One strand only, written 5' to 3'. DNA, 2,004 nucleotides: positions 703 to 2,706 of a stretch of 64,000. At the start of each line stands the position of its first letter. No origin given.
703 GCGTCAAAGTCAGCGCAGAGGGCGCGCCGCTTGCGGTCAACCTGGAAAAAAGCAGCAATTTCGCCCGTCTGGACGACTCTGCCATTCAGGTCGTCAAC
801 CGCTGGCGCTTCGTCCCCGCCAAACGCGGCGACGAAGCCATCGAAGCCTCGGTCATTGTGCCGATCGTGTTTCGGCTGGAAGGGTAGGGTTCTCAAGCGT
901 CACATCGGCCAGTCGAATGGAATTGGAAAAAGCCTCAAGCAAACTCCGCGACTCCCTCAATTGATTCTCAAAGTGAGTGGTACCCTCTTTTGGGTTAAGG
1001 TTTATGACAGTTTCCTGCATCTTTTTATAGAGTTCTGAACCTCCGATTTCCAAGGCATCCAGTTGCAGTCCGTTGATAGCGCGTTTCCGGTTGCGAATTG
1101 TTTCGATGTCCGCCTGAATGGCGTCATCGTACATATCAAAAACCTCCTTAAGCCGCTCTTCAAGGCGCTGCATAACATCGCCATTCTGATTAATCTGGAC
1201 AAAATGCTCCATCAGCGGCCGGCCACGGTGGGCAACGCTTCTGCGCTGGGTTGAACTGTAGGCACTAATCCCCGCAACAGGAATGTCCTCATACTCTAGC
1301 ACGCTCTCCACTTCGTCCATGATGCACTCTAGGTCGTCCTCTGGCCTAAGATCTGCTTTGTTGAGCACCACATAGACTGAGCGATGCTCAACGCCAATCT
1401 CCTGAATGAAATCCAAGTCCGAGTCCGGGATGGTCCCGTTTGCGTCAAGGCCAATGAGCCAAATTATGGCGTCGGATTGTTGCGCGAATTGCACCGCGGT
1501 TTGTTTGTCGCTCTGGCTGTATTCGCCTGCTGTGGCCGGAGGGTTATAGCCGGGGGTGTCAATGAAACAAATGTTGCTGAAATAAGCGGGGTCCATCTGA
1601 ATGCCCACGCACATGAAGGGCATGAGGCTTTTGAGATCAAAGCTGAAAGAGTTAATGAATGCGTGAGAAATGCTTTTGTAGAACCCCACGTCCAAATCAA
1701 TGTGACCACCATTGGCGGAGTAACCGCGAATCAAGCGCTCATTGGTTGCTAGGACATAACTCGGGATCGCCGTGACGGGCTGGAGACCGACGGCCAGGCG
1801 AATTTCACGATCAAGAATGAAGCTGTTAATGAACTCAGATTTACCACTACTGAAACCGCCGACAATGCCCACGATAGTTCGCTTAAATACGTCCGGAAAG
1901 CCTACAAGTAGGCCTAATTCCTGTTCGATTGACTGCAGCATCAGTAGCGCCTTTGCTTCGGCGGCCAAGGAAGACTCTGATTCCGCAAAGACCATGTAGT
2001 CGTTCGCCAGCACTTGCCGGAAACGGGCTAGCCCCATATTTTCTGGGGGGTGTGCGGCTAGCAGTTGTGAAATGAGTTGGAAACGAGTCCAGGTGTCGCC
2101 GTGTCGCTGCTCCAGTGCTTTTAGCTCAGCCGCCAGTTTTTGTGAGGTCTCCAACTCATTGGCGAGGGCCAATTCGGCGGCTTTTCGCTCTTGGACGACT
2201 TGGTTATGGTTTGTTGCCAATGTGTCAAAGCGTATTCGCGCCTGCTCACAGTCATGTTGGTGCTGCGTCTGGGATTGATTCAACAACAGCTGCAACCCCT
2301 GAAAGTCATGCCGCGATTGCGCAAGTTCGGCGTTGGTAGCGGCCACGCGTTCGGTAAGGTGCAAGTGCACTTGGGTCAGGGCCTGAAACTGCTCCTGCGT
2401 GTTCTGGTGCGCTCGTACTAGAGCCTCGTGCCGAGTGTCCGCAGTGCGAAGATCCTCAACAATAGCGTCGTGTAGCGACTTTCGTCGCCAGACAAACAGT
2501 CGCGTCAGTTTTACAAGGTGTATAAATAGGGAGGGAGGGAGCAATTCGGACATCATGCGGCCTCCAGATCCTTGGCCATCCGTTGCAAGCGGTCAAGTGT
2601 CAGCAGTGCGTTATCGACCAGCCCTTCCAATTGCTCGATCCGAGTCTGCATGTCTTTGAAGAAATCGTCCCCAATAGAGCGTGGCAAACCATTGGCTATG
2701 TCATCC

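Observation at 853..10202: Candidate undescribed WYL-regulated defence/membrane-remodelling module: NERD-helicase, TM peptide, WYL, Zn-ribbon and three dynamins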

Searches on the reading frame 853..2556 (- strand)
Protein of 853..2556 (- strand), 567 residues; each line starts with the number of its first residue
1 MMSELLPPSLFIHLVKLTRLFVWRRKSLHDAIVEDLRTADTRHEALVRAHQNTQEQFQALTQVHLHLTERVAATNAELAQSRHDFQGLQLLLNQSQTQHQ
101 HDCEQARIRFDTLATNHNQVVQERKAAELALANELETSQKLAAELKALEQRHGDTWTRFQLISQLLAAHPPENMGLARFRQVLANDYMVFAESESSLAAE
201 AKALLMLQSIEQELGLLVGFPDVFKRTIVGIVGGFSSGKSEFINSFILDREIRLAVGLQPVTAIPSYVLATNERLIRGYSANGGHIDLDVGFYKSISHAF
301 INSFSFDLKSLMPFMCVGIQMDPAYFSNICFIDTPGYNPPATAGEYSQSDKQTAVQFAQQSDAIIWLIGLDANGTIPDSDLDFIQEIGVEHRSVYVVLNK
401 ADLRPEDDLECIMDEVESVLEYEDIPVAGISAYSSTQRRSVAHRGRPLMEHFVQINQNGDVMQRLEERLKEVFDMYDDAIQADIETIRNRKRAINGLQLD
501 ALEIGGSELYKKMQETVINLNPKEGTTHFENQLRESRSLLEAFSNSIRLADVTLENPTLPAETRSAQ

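Call 6: search_protein_families(library=pfam, proteins=[window:853-2556:-], max_evalue=0.01)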
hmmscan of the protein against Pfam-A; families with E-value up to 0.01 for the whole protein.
window:853-2556:- (567 aa): 2 families
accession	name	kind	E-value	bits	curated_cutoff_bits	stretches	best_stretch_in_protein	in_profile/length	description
PF00350.29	Dynamin_N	-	9.8e-09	35.9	27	1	229-400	1-167/168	Dynamin family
PF01926.29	MMR_HSR1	-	1.8e-05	25.2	21.9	1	229-400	2-113/113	50S ribosome-binding GTPase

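Call 7: search_protein_families(library=padloc, proteins=[window:853-2556:-], max_evalue=0.01)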
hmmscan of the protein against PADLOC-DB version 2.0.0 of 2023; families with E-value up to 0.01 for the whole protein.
window:853-2556:- (567 aa): 0 families

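Call 8: search_protein_families(library=ncbifam, proteins=[window:853-2556:-], max_evalue=0.01)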
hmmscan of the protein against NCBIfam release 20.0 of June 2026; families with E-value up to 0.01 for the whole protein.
window:853-2556:- (567 aa): 5 families
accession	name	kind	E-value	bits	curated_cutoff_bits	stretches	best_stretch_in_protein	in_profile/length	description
NF000908.1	PRK00089.1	equivalog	1.1e-08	34.7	237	1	327-443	51-161/291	GTPase Era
TIGR03594.1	GTPase_EngA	equivalog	2.5e-07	30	306.7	1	328-454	224-351/432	ribosome biogenesis GTPase Der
TIGR03598.1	GTPase_YsxC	equivalog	7.4e-05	22.5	124.45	1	328-439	65-179/186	ribosome biogenesis GTP-binding protein YihA/YsxC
NF049994.1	slr1306_fam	domain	0.00016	20.4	490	1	346-434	152-238/470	slr1306 family protein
TIGR00436.1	era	equivalog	0.0011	18.4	116.25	0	327-434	48-148/270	GTPase Era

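Call 26: search_solved_structures(query=window:853-2556:-, max_evalue=1)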
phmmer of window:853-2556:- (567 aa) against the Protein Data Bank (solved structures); distinct sequences matched with E-value up to 1: 9.
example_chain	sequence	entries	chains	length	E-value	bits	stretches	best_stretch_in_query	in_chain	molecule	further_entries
9jkp_B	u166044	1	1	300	6.6e-05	25.1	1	328-430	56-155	GTPase Era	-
3r9w_A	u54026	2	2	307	0.011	17.7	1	319-419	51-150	GTPase Era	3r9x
3iev_A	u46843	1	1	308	0.011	17.7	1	319-419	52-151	GTP-binding protein era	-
7c1o_A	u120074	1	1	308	0.012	17.7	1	319-419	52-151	GTPase Era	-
7aoi_XL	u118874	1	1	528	0.12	14.3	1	353-420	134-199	GTP-binding protein, putative,mt-EngA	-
6yxx_EA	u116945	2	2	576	0.14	14.1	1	353-420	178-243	mt-EngA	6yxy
9kej_A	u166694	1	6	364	0.18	13.7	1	208-288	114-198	CGAMP-activated phospholipase CapV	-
8zr9_A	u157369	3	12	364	0.18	13.7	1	208-288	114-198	CGAMP-activated phospholipase CapV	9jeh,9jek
6z35_A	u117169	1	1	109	0.98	11.3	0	451-489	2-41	Maquette 2-1ip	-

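Call 39: search_protein_families(library=padloc, proteins=[L110:13639-15249:+, L110:15306-15887:+, L110:15898-16893:+, L112:7331-9517:+, L112:9514-11478:+, L112:11522-12340:+, L111:7231-7428:+], max_evalue=0.01)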
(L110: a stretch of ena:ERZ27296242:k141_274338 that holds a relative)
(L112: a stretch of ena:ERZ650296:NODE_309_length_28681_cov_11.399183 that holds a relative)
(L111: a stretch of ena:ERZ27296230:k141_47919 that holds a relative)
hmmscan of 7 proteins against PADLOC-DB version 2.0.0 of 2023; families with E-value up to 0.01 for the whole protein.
L110:13639-15249:+ (536 aa): 2 families
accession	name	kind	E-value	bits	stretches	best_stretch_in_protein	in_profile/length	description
PDLC04409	PDC-M09B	-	1.1e-13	48.6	1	74-434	37-392/480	-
PDLC04408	PDC-M09B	-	1.5e-08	31.6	1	86-461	53-425/486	-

L110:15306-15887:+ (193 aa): 0 families

L110:15898-16893:+ (331 aa): 2 families
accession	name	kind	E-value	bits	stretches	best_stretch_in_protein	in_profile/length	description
PDLC04407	PDC-M09A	-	2.5e-28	97.4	1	37-293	8-265/282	-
PDLC04406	PDC-M09A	-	8.3e-26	89.2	1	113-308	128-323/330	-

L112:7331-9517:+ (728 aa): 0 families

L112:9514-11478:+ (654 aa): 3 families
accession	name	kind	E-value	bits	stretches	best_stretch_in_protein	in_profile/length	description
PDLC03841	LeoBC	-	1.7e-05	22.2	0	32-73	51-94/601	-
PDLC03839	LeoA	-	0.00096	16.3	0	40-78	41-79/559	-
PDLC04140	mad8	-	0.0014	16.2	0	58-83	29-54/314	mads_8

L112:11522-12340:+ (272 aa): 5 families
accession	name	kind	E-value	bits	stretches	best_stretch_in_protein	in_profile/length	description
PDLC00648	ZorA3|ZorA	-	8.1e-08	29.4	1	4-238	251-484/692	MotA/ExbB/TolQ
PDLC00647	ZorA3|ZorA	-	2.8e-06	24.1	1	5-235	280-489/780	MotA/ExbB/TolQ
PDLC03865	LmuB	-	2.2e-05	20.9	1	13-240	521-750/1007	-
PDLC02414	Aga_SIR2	-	0.0014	16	1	50-163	12-113/313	-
PDLC04897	PDC-S06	-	0.0015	15.2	0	32-147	273-392/727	-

L111:7231-7428:+ (65 aa): 0 families

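Call 40: search_protein_families(library=pfam, proteins=[L110:13639-15249:+, L110:15306-15887:+, L110:15898-16893:+, L112:7331-9517:+, L112:9514-11478:+, L112:11522-12340:+, L111:7231-7428:+], max_evalue=0.05)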
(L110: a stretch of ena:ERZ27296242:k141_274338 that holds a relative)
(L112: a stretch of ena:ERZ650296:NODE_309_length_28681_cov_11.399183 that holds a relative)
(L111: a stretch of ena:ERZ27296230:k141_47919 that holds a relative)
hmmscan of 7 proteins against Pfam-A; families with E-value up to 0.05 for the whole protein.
L110:13639-15249:+ (536 aa): 1 family
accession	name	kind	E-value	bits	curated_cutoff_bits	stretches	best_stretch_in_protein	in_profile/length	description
PF22554.1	Chap-C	-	0.025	15.7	27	1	203-244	42-83/91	TY-Chap C-terminal domain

L110:15306-15887:+ (193 aa): 0 families

L110:15898-16893:+ (331 aa): 2 families
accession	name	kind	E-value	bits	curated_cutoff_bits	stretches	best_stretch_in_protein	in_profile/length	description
PF23854.1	DUF7217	-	0.028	14.6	29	0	207-271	123-188/238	Domain of unknown function (DUF7217)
PF01972.22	SDH_protease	-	0.04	13.4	31.3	0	25-68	169-213/286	ClpP-like SDH-type serine proteinase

L112:7331-9517:+ (728 aa): 7 families
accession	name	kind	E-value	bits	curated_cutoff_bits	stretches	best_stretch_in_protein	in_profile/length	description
PF02492.25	cobW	-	0.006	16.6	20.7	0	53-72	3-22/180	CobW/HypB/UreG, nucleotide-binding domain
PF00005.33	ABC_tran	-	0.015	16.3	25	1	51-78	12-39/137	ABC transporter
PF05729.18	NACHT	-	0.019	15.2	26.7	0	129-179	53-113/167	NACHT domain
PF13401.12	AAA_22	-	0.032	15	27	0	50-90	5-33/130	AAA domain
PF13191.12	AAA_16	-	0.033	15.1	32.6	1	47-224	21-167/167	AAA ATPase domain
PF13238.12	AAA_18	-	0.046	14.6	29.4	0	54-123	2-79/128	AAA domain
PF03193.22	RsgA_GTPase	-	0.047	13.9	30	0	181-240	16-75/174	RsgA GTPase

L112:9514-11478:+ (654 aa): 3 families
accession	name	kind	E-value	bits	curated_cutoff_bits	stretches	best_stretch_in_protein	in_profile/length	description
PF00350.29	Dynamin_N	-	3.5e-05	24.3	27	1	59-210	1-135/168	Dynamin family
PF17675.6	APG6_N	-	0.00025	21.9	45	1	533-604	45-116/132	Apg6 coiled-coil region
PF01926.29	MMR_HSR1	-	0.044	14.3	21.9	0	59-78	2-21/113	50S ribosome-binding GTPase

L112:11522-12340:+ (272 aa): 11 families
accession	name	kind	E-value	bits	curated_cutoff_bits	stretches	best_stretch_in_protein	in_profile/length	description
PF06009.19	Laminin_II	-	3.2e-05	24.4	33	0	5-69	34-96/138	Laminin Domain II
PF15372.11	DUF4600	-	0.00072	20.3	27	1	41-106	17-82/128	Domain of unknown function (DUF4600)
PF08663.15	HalX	-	0.0016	19.3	23.2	0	17-55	21-59/68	HalX domain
PF00804.31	Syntaxin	-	0.0028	17.9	26.7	1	34-130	5-95/157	Syntaxin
PF04513.17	Baculo_PEP_C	-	0.0065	17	38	0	92-141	31-80/140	Baculovirus polyhedron envelope protein, PEP, C terminus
PF14362.11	DUF4407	-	0.0081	15.9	31.3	0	4-184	111-232/297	Domain of unknown function (DUF4407)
PF20379.3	DUF6674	-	0.012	15.6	28.5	1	14-115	5-100/251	Family of unknown function (DUF6674)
PF06103.16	DUF948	-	0.017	15.7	37.2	0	24-69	19-64/89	Bacterial protein of unknown function (DUF948)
PF01544.23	CorA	-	0.031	14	27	1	67-178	104-220/292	CorA-like Mg2+ transporter protein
PF11068.13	YlqD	-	0.034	14.9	27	0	74-144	13-83/131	YlqD protein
PF02108.21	FliH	-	0.042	14.2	24.1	1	84-131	5-52/128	Flagellar assembly protein FliH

L111:7231-7428:+ (65 aa): 0 families

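Call 85: search_solved_structures(query=A6, max_evalue=0.1)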
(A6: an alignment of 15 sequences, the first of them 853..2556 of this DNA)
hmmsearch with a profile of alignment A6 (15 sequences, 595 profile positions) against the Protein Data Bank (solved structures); distinct sequences matched with E-value up to 0.1: 44.
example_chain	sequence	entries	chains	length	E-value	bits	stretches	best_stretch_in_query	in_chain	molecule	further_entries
9rc1_A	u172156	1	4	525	5.7e-06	28.6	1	232-421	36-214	EH domain-containing protein 2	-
9rbu_A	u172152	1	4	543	6.2e-06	28.5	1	232-421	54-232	EH domain-containing protein 2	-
4cid_A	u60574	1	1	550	6.4e-06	28.4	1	232-421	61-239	EH DOMAIN-CONTAINING PROTEIN 2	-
2qpt_A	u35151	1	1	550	6.4e-06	28.4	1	232-421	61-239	EH DOMAIN-CONTAINING PROTEIN-2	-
9jkp_B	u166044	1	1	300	8.3e-05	24.8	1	337-434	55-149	GTPase Era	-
7sox_A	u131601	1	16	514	0.00061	21.9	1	231-421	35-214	EH domain-containing protein 4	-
7emf_O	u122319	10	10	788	0.00061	21.9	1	34-144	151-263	Mediator of RNA polymerase II transcription subunit 15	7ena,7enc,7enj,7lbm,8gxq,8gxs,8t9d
5mtv_A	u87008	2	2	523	0.00063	21.8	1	231-421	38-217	EH domain-containing protein 4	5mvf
1sul_A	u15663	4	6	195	0.0012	20.9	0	239-262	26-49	GTP-binding protein YsxC | Probable GTP-binding protein EngB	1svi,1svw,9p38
8qua_A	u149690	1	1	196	0.0017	20.4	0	337-449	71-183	Probable GTP-binding protein EngB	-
8t1i_J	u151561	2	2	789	0.0017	20.4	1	38-151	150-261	Mediator of RNA polymerase II transcription subunit 15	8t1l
8qox_B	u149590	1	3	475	0.0033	19.5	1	62-171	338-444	Conserved membrane protein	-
5dn8_A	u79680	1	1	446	0.0034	19.4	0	338-411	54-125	GTPase Der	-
3r9w_A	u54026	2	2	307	0.0036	19.3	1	337-425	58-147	GTPase Era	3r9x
3iev_A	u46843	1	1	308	0.0037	19.3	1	337-425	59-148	GTP-binding protein era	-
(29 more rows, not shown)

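Call 90: search_protein_representatives(protein=window:853-2556:-)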
Query: 567 residues. Proteins with E-value up to 0.001 (for the whole library): 1620; up to 1e-10: 965; up to 1e-30: 375. The best 150 are listed.
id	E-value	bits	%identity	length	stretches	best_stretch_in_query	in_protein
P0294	7.3e-204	694.8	58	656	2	30-550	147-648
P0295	1.2e-167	575.3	56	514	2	122-550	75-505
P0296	5.2e-155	533.6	47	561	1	2-544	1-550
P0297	5.9e-141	487.2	47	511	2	106-553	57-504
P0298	2.7e-125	435.6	61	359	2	131-385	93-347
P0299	8.6e-121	420.7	57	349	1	206-547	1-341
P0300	3.3e-112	392.4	54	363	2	139-461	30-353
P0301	2.9e-109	382.6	49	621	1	123-503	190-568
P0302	3.7e-109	382.3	47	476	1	123-550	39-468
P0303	5.3e-107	375.2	45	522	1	133-522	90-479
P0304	1.2e-106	374.0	42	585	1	35-549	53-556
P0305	7.3e-106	371.4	42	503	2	138-547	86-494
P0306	7.8e-106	371.3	39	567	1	8-548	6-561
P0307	1.4e-105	370.5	49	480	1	139-550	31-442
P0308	4.9e-105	368.7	41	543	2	105-539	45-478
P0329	1.9e-87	310.7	40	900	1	54-522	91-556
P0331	6.0e-87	309.0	42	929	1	149-539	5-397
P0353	4.6e-83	296.2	41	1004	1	159-548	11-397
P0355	3.2e-82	293.4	39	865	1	42-542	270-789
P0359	5.5e-82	292.6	41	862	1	158-549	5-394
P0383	1.7e-76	274.5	34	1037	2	53-509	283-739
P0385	4.4e-76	273.2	39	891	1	142-498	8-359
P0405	5.8e-72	259.6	41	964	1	140-521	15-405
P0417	2.4e-70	254.3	41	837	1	157-507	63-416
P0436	5.0e-67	243.3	34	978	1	158-539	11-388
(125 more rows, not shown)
